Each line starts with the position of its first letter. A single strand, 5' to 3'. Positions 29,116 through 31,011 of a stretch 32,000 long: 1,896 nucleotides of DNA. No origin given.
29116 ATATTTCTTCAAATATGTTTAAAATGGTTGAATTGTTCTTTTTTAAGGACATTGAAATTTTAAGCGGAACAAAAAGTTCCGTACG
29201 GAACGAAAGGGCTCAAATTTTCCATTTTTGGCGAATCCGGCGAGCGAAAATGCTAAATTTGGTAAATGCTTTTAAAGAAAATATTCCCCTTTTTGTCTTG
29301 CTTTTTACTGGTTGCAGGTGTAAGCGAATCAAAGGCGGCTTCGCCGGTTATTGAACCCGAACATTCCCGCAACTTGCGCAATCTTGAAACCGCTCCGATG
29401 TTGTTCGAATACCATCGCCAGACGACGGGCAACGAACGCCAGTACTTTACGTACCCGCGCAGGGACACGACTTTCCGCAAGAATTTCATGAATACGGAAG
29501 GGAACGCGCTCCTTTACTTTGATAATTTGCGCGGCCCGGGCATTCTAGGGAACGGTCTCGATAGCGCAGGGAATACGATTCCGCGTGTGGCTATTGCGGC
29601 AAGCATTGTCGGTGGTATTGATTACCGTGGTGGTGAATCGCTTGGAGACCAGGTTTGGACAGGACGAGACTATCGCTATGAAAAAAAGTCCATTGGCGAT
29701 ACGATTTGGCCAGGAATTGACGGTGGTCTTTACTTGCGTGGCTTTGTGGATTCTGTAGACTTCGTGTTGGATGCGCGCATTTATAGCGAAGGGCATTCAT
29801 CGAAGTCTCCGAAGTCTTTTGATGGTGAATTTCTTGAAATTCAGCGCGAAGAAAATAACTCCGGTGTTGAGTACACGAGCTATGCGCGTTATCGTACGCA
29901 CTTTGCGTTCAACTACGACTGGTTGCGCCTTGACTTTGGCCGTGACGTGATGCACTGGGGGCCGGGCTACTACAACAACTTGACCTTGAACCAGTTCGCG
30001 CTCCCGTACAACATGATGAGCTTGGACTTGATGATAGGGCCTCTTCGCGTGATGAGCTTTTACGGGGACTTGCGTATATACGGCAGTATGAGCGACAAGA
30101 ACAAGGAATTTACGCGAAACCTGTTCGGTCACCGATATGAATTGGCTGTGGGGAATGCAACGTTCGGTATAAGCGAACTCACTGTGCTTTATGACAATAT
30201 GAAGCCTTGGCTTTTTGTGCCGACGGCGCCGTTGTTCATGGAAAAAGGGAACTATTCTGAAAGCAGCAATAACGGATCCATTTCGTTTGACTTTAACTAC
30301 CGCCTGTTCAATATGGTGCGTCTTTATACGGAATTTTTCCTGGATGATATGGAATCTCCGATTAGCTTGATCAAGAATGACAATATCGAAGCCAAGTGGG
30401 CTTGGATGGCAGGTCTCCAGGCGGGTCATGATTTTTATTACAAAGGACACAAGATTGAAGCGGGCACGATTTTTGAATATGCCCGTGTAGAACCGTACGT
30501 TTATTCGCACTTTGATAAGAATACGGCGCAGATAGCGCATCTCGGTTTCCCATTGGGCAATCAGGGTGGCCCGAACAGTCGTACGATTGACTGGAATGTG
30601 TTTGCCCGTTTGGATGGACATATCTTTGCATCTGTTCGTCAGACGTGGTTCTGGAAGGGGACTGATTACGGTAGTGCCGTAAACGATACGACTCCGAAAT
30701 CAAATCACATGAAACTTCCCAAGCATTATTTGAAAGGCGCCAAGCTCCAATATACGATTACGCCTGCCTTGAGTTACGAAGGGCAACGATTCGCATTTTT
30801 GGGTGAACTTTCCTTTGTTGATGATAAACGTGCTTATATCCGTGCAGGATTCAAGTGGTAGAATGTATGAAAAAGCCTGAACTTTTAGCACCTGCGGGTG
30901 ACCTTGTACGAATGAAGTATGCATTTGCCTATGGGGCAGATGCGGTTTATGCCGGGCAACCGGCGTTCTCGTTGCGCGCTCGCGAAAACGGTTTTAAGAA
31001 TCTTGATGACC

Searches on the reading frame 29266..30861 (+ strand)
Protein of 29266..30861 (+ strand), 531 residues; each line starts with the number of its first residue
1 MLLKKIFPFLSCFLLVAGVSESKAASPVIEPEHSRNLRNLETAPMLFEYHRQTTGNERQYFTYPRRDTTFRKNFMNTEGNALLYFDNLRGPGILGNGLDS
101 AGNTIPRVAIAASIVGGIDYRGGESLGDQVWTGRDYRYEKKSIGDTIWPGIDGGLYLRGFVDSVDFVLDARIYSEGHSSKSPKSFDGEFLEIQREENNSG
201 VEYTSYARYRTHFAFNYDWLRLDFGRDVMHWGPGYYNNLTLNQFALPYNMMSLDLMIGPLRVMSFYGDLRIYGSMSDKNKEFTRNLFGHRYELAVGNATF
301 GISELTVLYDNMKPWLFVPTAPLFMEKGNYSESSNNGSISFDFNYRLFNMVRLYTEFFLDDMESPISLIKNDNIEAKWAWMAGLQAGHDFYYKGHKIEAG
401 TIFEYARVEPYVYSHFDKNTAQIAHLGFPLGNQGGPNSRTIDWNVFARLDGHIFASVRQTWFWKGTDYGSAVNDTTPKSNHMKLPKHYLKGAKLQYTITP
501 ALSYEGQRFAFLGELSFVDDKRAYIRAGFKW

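Call 93: search_protein_families(library=pfam, proteins=[window:29266-30861:+], max_evalue=0.01)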
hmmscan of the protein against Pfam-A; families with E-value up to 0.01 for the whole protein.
window:29266-30861:+ (531 aa): 1 family
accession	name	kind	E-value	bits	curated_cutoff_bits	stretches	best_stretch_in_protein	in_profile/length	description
PF14052.12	Caps_assemb_Wzi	-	1.8e-05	24.4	30.1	1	211-415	73-290/392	Capsule assembly protein Wzi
